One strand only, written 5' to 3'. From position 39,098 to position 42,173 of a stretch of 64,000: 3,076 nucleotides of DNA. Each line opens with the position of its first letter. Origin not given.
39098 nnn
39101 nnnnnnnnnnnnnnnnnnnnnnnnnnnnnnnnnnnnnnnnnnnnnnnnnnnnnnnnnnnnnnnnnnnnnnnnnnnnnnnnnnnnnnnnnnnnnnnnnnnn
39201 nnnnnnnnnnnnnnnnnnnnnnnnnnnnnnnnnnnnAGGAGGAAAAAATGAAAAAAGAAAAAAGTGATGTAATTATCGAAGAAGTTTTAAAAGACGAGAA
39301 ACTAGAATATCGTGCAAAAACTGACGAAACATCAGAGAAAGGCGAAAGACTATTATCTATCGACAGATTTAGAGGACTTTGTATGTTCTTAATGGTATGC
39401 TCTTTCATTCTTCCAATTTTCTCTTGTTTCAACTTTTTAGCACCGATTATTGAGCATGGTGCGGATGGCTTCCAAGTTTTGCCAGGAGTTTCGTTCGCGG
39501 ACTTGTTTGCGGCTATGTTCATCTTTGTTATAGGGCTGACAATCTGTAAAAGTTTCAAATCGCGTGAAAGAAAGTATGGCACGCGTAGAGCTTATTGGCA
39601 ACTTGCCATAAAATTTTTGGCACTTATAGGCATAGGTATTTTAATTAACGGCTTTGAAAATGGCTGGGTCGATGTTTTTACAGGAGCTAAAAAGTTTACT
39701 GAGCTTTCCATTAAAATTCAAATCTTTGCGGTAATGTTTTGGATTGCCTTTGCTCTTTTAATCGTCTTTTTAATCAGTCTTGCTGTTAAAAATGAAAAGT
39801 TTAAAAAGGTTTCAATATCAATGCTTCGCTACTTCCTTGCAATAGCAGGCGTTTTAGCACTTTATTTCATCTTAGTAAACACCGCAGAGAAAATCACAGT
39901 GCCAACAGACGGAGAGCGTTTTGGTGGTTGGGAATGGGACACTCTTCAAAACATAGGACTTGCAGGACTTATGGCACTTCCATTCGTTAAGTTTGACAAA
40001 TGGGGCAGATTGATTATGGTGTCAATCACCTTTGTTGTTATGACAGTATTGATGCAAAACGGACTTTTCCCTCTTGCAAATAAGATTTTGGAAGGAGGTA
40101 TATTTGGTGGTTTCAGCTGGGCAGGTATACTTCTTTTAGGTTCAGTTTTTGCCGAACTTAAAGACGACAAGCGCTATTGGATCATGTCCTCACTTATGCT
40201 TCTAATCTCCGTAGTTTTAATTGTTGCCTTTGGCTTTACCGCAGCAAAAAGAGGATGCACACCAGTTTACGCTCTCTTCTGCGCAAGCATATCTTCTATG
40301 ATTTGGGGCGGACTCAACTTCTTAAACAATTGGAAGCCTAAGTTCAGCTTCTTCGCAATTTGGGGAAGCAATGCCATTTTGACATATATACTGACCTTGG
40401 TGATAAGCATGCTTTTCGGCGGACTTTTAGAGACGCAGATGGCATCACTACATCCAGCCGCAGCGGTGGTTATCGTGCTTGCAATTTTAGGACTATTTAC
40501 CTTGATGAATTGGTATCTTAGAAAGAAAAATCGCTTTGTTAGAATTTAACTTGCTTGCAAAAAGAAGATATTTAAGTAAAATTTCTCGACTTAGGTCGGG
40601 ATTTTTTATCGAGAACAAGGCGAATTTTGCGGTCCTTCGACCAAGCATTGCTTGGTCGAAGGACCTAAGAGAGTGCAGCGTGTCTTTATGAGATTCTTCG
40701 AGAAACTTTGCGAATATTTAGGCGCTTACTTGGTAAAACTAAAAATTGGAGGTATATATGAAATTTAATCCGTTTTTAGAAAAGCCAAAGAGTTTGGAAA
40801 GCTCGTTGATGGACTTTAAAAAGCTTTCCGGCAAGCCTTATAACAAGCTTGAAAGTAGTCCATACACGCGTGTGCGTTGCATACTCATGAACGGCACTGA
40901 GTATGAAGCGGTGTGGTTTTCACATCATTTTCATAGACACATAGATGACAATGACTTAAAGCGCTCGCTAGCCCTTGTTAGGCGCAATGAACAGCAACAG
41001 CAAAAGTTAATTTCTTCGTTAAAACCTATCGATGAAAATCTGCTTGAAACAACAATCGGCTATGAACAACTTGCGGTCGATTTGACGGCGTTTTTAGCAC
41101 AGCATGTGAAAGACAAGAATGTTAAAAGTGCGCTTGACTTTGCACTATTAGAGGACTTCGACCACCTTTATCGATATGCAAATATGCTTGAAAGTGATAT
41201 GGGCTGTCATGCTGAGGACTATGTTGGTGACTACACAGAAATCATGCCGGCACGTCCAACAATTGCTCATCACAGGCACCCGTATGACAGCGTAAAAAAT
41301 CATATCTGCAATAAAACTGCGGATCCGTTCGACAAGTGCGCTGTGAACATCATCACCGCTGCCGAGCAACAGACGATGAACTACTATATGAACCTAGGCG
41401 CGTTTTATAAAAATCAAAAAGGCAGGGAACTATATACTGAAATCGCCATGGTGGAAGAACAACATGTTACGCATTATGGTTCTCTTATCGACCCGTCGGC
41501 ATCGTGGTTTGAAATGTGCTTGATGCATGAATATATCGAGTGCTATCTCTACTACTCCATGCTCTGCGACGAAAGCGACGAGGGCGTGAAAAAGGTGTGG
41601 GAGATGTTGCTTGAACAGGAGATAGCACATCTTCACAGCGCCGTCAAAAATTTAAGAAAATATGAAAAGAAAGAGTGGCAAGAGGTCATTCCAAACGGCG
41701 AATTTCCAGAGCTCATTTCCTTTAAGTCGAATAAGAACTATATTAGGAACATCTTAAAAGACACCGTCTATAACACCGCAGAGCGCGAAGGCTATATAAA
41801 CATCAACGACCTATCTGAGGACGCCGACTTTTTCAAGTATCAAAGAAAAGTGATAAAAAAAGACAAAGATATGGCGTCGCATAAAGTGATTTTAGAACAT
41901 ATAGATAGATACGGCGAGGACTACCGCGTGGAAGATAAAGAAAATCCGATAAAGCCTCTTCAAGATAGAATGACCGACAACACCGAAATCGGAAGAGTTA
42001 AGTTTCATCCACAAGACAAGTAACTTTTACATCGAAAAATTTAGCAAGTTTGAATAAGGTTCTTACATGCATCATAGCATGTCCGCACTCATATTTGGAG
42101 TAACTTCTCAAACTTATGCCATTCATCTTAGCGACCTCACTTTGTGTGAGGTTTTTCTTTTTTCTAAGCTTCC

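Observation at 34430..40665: Adenylating enzyme plus two paralogous HGSNAT/DUF1624-like membrane proteins, divergent from a split aconitase-X pair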

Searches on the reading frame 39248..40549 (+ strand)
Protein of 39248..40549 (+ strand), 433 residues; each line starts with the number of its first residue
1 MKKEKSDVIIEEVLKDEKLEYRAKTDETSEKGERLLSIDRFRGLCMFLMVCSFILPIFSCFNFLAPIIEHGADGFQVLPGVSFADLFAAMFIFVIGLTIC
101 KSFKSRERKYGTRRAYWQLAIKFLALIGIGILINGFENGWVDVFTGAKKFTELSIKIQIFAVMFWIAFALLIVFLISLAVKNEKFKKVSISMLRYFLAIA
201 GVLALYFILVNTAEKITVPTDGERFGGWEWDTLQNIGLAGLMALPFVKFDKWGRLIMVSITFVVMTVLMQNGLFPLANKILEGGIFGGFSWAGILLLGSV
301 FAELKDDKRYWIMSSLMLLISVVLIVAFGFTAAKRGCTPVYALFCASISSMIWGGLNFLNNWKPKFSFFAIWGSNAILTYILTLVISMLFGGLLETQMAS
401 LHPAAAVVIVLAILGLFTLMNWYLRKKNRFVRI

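Call 3: search_protein_families(library=pfam, proteins=[window:39248-40549:+], max_evalue=0.01)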
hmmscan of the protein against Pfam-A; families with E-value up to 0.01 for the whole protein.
window:39248-40549:+ (433 aa): 0 families

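Call 4: search_protein_families(library=ncbifam, proteins=[window:39248-40549:+], max_evalue=0.01)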
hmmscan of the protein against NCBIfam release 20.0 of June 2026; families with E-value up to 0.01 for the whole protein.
window:39248-40549:+ (433 aa): 0 families

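Call 60: search_protein_families(library=pfam, alignment_id=A2, max_evalue=1)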
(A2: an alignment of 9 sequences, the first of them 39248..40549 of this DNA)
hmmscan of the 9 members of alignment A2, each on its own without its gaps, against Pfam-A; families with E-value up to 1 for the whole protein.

A. member 1, window:39248-40549:+ (433 aa): 2 families
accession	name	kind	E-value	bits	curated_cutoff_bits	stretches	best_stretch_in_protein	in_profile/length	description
PF01757.29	Acyl_transf_3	-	0.05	13.1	31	1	36-218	2-178/326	Acyltransferase domain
PF14015.11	DUF4231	-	0.26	12.2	24.7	0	37-118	13-76/103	Protein of unknown function (DUF4231)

B. families by the number of members that match (of 9 scanned): 6 families
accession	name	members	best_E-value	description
PF01757.29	Acyl_transf_3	6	0.002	Acyltransferase domain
PF05389.17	MecA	2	0.13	Negative regulator of genetic competence (MecA)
PF12248.16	Methyltransf_FA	1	0.14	Farnesoic acid 0-methyl transferase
PF14015.11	DUF4231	1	0.26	Protein of unknown function (DUF4231)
PF15383.11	TMEM237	1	0.27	Transmembrane protein 237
PF02724.19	CDC45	1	0.94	CDC45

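Call 71: predict_structure(alignment_id=A2)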
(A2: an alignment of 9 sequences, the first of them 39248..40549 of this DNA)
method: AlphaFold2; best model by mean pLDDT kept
length: 433 residues; sequences in the alignment: 9
mean_pLDDT: 54.8   pTM: 0.45
mean pLDDT of the five models: 54.8, 49.0, 45.9, 39.5, 39.5
residues with pLDDT >= 90: 0; 70-90: 46; 50-70: 226; < 50: 161
segments of 3 or more residues with pLDDT < 50: 1-36, 61-81, 212-233, 238-242, 271-285, 331-337, 360-385, 387-398, 429-433
pLDDT, mean of each block of 10 residues (from residue 1): 32 33 28 47 60 50 45 42 56 62 66 63 62 56 65 68 75 76 77 73 61 41 42 50 50 60 55 43 50 61 65 67 56 49 64 59 39 42 47 49 55 61 58 32
secondary structure, 60 per line:
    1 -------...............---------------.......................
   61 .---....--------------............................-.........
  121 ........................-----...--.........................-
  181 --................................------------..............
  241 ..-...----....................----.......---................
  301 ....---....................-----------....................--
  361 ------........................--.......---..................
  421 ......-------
elements in order: H8-22 H38-61 H65-68 H83-110 H112-144 H155-179 H183-214 H227-242 H251-270 H275-281 H285-304 H308-327 H339-358 H367-390 H393-399 H403-426
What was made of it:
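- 39248..40549 (+): MP2: diverged paralogue of MP1, 433 aa, preceded by AGGAGG in an 11-nt gap. The AlphaFold2 model is poor, with pLDDT 55 (call 71).
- Tried and rejected: MP2 structure prediction: pLDDT was 55, which is too poor for a fold search (call 71).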

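Call 74: search_protein_families(library=padloc, proteins=[window:39248-40549:+], max_evalue=0.001)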
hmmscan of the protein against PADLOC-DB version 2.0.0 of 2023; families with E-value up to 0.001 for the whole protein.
window:39248-40549:+ (433 aa): 0 families

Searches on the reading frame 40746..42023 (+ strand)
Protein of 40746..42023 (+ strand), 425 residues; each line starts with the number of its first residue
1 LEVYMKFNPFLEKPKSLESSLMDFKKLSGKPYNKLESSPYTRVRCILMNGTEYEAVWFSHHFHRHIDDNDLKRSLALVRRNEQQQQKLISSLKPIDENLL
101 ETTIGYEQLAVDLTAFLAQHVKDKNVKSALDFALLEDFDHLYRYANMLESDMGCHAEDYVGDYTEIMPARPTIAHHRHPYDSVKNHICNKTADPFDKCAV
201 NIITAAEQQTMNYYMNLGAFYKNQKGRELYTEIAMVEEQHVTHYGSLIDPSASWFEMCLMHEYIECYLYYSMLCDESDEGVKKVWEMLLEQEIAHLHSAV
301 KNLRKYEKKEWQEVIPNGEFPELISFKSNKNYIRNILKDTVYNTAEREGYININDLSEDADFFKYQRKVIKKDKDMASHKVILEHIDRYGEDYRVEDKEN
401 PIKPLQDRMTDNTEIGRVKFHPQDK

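Call 3: search_protein_families(library=pfam, proteins=[window:40746-42023:+], max_evalue=0.01)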
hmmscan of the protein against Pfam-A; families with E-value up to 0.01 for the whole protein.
window:40746-42023:+ (425 aa): 0 families

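Call 4: search_protein_families(library=ncbifam, proteins=[window:40746-42023:+], max_evalue=0.01)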
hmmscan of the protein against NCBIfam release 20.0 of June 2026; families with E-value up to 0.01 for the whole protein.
window:40746-42023:+ (425 aa): 0 families

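Call 62: search_solved_structures(query=window:40758-42023:+, max_evalue=1)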
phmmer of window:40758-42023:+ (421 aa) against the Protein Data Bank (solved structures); distinct sequences matched with E-value up to 1: 1.
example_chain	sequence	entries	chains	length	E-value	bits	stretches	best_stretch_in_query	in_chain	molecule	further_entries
9c2h_B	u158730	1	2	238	0.42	12.8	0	177-295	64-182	Antibody Fab NP3-B4 Heavy Chain (variable region)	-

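Call 74: search_protein_families(library=padloc, proteins=[window:40758-42023:+], max_evalue=0.001)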
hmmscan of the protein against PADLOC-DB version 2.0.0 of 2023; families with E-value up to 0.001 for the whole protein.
window:40758-42023:+ (421 aa): 0 families
